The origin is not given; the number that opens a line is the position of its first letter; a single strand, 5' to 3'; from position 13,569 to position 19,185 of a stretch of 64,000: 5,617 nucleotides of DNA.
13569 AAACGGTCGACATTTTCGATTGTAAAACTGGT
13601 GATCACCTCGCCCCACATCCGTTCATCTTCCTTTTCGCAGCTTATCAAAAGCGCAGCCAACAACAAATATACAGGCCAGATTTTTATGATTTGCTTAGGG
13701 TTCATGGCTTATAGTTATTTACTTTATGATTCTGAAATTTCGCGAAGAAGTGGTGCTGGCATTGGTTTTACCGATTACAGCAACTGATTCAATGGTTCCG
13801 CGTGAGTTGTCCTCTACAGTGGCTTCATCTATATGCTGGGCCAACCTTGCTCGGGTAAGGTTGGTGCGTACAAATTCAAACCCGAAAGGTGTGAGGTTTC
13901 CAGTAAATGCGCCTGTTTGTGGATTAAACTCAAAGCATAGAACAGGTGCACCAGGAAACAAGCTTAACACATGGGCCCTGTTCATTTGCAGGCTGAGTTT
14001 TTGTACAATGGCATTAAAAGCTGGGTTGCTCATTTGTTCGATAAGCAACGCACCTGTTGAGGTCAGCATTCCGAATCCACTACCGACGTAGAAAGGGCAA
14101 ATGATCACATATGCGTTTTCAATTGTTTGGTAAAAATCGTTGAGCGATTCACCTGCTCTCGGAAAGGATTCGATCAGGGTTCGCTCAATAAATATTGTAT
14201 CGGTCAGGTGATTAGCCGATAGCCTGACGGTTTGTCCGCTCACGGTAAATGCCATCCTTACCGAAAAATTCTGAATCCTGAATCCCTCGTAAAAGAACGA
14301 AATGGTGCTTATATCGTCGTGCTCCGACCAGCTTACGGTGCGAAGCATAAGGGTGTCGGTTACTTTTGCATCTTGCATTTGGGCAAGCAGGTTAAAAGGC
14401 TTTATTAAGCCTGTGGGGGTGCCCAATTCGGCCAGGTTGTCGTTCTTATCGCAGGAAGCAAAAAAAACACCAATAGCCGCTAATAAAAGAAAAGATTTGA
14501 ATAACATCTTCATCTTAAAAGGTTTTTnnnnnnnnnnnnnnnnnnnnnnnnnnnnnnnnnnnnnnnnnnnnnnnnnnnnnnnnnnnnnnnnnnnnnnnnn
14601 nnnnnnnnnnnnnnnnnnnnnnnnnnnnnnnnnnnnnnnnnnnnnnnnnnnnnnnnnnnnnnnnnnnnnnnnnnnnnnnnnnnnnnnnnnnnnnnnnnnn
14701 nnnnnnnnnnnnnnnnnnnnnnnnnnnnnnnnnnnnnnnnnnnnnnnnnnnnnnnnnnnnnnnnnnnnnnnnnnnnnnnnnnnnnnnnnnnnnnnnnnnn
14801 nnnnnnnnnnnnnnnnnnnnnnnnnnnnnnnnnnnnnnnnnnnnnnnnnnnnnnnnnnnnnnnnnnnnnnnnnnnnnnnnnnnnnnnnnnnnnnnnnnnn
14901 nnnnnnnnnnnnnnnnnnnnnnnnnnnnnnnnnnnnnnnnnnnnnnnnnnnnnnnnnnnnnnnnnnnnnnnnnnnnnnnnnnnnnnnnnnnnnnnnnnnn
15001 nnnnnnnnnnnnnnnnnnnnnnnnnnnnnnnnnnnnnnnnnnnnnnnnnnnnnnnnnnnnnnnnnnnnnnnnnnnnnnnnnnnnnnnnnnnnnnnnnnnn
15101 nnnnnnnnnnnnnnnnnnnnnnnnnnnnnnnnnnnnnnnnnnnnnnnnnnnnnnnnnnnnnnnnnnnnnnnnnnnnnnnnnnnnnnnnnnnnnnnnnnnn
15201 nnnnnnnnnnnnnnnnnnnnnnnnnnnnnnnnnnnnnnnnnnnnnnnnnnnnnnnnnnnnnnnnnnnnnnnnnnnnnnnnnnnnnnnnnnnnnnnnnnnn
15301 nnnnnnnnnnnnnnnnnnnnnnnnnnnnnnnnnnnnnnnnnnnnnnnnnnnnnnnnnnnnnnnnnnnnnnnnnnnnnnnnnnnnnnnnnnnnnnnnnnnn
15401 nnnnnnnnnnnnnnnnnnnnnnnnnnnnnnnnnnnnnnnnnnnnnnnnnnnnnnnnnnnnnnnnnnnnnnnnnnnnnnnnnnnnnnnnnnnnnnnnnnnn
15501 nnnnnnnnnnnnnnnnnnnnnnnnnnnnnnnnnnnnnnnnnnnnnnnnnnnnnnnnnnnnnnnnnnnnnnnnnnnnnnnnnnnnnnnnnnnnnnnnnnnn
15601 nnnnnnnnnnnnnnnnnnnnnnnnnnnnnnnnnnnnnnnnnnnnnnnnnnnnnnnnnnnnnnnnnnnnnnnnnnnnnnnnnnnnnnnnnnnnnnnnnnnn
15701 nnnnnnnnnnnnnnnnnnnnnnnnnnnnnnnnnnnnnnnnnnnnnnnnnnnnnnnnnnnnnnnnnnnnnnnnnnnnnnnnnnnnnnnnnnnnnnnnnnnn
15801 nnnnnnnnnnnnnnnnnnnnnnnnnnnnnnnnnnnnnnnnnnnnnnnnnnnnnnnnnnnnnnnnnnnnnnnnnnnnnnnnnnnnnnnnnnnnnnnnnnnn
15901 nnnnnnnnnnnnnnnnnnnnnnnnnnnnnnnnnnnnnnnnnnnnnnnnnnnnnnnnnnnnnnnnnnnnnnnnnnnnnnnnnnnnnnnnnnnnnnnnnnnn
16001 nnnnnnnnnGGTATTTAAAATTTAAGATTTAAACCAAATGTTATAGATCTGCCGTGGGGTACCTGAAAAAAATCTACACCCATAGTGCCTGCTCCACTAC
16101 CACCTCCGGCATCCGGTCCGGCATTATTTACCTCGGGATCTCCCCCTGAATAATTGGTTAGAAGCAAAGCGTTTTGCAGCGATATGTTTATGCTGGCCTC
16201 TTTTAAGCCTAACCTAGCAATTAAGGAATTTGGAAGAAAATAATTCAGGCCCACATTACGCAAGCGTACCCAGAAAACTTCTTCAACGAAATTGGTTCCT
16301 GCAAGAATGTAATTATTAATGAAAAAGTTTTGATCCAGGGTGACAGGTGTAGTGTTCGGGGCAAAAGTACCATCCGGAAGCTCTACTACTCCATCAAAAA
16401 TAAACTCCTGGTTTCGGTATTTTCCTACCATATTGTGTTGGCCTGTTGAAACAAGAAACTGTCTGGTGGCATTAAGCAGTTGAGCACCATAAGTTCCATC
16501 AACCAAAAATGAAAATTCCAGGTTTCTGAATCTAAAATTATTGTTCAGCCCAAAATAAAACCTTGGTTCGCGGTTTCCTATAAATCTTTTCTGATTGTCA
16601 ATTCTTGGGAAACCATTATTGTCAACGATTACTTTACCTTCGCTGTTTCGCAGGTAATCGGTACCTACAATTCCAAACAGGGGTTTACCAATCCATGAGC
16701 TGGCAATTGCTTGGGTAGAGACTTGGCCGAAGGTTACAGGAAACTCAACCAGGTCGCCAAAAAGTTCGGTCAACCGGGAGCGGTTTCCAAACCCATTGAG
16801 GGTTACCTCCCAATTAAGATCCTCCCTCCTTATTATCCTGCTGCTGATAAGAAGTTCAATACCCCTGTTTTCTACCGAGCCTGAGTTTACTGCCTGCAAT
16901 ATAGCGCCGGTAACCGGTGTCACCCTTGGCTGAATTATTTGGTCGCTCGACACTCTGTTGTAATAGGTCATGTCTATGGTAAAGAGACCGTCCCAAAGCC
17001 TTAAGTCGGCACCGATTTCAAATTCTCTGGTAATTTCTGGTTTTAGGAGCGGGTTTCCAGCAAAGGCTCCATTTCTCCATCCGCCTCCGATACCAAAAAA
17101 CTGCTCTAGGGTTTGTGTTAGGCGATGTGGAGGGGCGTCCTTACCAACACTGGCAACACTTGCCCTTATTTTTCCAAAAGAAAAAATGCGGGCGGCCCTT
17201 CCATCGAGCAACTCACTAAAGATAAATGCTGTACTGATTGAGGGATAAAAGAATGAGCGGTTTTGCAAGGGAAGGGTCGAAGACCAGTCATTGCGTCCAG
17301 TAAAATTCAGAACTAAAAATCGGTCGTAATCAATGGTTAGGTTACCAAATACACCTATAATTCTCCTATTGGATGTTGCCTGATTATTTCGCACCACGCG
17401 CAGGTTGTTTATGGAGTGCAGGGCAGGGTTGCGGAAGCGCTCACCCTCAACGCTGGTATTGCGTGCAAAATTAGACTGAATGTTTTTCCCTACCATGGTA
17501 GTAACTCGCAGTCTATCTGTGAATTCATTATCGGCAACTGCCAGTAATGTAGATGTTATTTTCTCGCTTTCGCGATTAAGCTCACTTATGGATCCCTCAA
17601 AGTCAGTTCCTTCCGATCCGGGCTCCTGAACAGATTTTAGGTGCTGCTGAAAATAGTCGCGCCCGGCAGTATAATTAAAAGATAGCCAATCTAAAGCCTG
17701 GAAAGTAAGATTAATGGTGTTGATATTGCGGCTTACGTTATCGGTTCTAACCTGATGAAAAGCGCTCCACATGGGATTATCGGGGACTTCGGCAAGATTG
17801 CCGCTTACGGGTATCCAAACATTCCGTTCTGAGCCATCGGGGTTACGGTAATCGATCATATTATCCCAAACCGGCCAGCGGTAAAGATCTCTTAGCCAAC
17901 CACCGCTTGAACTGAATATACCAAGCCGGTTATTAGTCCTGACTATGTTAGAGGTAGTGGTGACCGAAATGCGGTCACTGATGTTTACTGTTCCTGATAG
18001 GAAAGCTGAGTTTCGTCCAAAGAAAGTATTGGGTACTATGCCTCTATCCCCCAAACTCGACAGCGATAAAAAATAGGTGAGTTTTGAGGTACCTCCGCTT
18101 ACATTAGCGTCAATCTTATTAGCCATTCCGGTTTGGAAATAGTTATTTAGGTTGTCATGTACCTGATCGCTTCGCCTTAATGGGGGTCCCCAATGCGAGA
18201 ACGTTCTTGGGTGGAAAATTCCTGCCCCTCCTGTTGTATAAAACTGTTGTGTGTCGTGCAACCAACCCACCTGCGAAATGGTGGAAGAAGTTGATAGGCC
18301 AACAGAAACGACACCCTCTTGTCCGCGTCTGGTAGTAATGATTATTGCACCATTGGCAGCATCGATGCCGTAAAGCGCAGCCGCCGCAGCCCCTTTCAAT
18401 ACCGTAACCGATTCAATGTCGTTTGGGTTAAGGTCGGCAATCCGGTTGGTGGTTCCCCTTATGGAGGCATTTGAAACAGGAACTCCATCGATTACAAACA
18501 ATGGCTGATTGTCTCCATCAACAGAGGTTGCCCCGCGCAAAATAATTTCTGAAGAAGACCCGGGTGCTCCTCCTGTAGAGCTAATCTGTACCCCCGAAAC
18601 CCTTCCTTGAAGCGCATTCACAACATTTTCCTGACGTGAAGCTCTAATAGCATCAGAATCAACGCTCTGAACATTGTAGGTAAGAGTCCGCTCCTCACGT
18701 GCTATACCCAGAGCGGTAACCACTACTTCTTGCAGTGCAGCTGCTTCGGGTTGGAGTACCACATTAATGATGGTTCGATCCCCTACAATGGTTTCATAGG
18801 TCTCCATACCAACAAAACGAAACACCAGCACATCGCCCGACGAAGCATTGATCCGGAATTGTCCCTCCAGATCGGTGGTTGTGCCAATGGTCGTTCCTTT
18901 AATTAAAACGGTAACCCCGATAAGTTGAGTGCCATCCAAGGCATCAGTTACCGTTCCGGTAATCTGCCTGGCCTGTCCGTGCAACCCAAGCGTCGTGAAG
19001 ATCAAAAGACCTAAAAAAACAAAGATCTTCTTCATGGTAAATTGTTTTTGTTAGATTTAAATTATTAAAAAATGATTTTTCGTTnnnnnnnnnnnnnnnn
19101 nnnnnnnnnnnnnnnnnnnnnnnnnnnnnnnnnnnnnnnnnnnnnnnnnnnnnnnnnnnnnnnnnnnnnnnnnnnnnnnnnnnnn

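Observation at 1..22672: SusC/SusD locus coupling T9SS-exported cell-wall hydrolases to MurNAc catabolism: candidate peptidoglycan utilisation locus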

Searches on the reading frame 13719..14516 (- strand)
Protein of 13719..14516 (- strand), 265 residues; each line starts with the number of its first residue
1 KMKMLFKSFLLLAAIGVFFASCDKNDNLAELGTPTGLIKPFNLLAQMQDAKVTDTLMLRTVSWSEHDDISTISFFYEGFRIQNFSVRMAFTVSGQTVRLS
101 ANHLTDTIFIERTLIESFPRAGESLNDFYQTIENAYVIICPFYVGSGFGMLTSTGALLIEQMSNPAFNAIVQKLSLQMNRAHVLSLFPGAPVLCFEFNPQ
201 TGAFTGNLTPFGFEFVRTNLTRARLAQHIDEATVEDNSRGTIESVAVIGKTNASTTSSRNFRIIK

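Call 6: search_protein_families(library=pfam, proteins=[window:13719-14516:-], max_evalue=0.01)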
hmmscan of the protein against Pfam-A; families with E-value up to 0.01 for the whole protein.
window:13719-14516:- (265 aa): 0 families

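Call 8: search_protein_families(library=ncbifam, proteins=[window:13719-14516:-], max_evalue=0.001)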
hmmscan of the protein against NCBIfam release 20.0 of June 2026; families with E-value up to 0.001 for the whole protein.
window:13719-14516:- (265 aa): 0 families

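Call 62: find_homologous_proteins(query=window:13719-14516:-, max_evalue=0.00001)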
Query window:13719-14516:- (265 aa): 24 proteins with E <= 0.00001 among 637 candidates.
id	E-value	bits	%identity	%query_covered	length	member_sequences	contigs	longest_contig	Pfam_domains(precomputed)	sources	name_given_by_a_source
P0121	1.3e-169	580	100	100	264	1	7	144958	-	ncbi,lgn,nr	ncbi:MAG TPA: hypothetical protein VLH37_10000 [Bacteroidales bacterium]|nr:hypothetical protein [Ba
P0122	9.0e-128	443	77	100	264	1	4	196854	-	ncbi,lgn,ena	-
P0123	1.6e-127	442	76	100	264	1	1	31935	-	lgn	-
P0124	2.0e-102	360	63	100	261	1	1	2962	-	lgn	-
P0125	6.0e-101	355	63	100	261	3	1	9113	-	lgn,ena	-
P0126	2.3e-99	350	62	100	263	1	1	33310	-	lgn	-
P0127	7.2e-97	342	63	92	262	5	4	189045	-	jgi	jgi:hypothetical protein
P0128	1.1e-96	341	59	98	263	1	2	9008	-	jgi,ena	-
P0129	1.7e-93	331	60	100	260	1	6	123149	-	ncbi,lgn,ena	-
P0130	7.1e-89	315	58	100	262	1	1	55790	-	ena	-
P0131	1.3e-85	305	55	100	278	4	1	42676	-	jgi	-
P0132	4.7e-85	303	56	100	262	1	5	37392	-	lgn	-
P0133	6.8e-85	302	55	100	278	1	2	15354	-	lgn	-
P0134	7.8e-85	302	55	100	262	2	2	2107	-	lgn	-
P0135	1.3e-84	301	55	100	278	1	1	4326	-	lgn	-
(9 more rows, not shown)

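Call 73: predict_structure(alignment_id=A2)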
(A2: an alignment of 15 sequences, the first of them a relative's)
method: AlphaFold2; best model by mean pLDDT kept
length: 264 residues; sequences in the alignment: 15
mean_pLDDT: 83.0   pTM: 0.67
mean pLDDT of the five models: 83.0, 82.6, 82.1, 79.5, 79.2
residues with pLDDT >= 90: 124; 70-90: 97; 50-70: 14; < 50: 29
segments of 3 or more residues with pLDDT < 50: 1-4, 14-36
pLDDT, mean of each block of 10 residues (from residue 1): 49 44 39 53 77 86 82 92 96 95 89 92 82 83 77 92 95 96 95 92 90 97 95 92 90 89 83
secondary structure, 60 per line:
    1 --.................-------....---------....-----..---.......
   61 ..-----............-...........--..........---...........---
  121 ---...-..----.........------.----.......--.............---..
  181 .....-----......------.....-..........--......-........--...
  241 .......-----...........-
elements in order: H3-19 H27-30 E40-43 E54-62 E68-79 E81-91 E94-103 E107-117 E134-142 H154-160 H163-175 H179-185 E194-196 E203-207 H209-218 H221-226 E228-235 E238-247 E253-263

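Call 75: fold_search(model_id=the predicted structure, library=pdb)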
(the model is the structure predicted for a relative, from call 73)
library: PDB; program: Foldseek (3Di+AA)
matches with E <= 10: 1786; with E <= 0.001: 5
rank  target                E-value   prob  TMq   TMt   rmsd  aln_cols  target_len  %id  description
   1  4gej_J                2.3e-04  1.00  0.23  0.43  13.0       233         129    6  N-terminal domain of VDUP-1 (released 2013-02-27)
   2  4gej_B                3.8e-04  1.00  0.24  0.43  15.9       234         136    6  N-terminal domain of VDUP-1 (released 2013-02-27)
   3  4gej_D                4.5e-04  1.00  0.24  0.44  13.1       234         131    7  N-terminal domain of VDUP-1 (released 2013-02-27)
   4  4gej_H                6.0e-04  1.00  0.25  0.44  13.6       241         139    7  N-terminal domain of VDUP-1 (released 2013-02-27)
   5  4gei                  7.5e-04  1.00  0.26  0.44  14.7       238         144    5  N-terminal domain of VDUP-1 (released 2013-02-27)
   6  4gej_A                1.1e-03  0.97  0.23  0.39  15.2       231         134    5  N-terminal domain of VDUP-1 (released 2013-02-27)
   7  4r7v                  1.2e-03  0.99  0.24  0.38  13.2       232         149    9  Crystal structure of N-lobe of human ARRDC3(1-165) (released 2014-10-01)
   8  8hst_A                1.5e-03  0.90  0.22  0.17  20.2       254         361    7  The structure of rat beta-arrestin1 (released 2023-07-19)
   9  7usy_J                1.6e-03  1.00  0.28  0.21  13.1       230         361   10  Structure of C. elegans TMC-1 complex with ARRD-6 (released 2022-10-19)
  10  4gej_E                1.7e-03  0.99  0.27  0.45  13.3       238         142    6  N-terminal domain of VDUP-1 (released 2013-02-27)
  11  4ll1_A                2.1e-03  0.97  0.24  0.23  13.8       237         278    7  The structure of the TRX and TXNIP complex (released 2014-02-05)
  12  4r7x_B                2.2e-03  0.99  0.25  0.41  13.6       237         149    7  Crystal structure of N-lobe of human ARRDC3(1-180) (released 2014-10-01)
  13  4ll1_C                2.7e-03  0.92  0.22  0.21  12.6       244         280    5  The structure of the TRX and TXNIP complex (released 2014-02-05)
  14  4r7x_A                2.9e-03  0.99  0.24  0.39  13.8       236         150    7  Crystal structure of N-lobe of human ARRDC3(1-180) (released 2014-10-01)
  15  6h7w_C                3.4e-03  0.09  0.11  0.10  30.3       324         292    8  Model of retromer-Vps5 complex assembled on membrane. (released 2018-09-26)
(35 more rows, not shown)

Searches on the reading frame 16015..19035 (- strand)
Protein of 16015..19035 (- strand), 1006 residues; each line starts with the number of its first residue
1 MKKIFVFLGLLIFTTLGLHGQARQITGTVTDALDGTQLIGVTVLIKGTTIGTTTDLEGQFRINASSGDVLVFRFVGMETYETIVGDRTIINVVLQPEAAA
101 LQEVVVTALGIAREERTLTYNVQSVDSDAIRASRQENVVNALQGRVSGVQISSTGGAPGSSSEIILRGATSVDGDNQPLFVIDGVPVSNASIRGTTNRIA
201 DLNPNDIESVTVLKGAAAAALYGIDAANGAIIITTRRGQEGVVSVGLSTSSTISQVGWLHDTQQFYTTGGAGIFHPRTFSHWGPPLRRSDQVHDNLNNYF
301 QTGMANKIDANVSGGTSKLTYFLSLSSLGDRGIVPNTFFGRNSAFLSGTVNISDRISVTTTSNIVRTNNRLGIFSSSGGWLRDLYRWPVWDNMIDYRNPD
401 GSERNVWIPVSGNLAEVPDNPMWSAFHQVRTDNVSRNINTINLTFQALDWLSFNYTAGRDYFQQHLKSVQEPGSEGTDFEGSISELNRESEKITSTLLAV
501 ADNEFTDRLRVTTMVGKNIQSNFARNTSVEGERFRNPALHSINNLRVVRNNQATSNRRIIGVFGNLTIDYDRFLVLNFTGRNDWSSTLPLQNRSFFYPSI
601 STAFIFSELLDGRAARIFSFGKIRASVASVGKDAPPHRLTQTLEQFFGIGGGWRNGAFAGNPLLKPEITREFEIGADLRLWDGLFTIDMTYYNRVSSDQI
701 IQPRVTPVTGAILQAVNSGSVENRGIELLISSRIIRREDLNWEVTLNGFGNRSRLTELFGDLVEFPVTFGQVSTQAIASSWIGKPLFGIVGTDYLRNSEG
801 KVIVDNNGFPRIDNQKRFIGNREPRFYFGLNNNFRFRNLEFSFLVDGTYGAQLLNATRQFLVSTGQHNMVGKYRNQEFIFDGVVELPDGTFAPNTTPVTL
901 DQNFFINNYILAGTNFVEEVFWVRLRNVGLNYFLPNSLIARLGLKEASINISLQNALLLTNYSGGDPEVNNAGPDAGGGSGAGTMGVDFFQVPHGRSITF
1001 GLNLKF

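Call 6: search_protein_families(library=pfam, proteins=[window:16015-19035:-], max_evalue=0.01)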
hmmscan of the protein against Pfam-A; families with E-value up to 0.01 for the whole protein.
window:16015-19035:- (1006 aa): 4 families
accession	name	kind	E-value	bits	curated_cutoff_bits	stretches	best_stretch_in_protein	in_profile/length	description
PF07715.20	Plug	-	1.8e-20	73.9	23.9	1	116-230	3-107/107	TonB-dependent Receptor Plug Domain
PF00593.30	TonB_dep_Rec_b-barrel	-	1.2e-17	65.4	27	1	379-752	13-349/436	TonB dependent receptor-like, beta-barrel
PF13715.12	CarbopepD_reg_2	-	6.9e-17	61.7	32.2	1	25-106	1-88/88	CarboxypepD_reg-like domain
PF13620.12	CarboxypepD_reg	-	3.7e-07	30.8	32.3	1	24-94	1-81/82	Carboxypeptidase regulatory-like domain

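Call 8: search_protein_families(library=ncbifam, proteins=[window:16015-19035:-], max_evalue=0.001)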
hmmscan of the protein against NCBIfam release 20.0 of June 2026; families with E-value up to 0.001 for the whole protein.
window:16015-19035:- (1006 aa): 6 families
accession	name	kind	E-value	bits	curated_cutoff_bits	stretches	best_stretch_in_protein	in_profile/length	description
TIGR04056.1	OMP_RagA_SusC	subfamily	2e-182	609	368.25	1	23-1006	1-981/981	SusC/RagA family TonB-linked outer membrane protein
TIGR01785.1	TonB-hemin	subfamily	1.9e-15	56.4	316.85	2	101-235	1-128/677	TonB-dependent heme/hemoglobin receptor family protein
TIGR04057.1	SusC_RagA_signa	signature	8.9e-15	54.2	46.2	1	206-236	1-31/31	SusC/RagA subfamily TonB-dependent outer membrane receptor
TIGR01779.1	TonB-B12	equivalog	9.4e-15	54.2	599.7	1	89-251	16-172/614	TonB-dependent vitamin B12 receptor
NF053692.1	BamP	equivalog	0.0002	20.8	230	1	2-109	2-113/251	BamP family beta-barrel-assembly machinery protein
NF049946.1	TonB_dep_CU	exception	0.00034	19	700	1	98-241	39-175/683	TonB-dependent receptor, CU motif-type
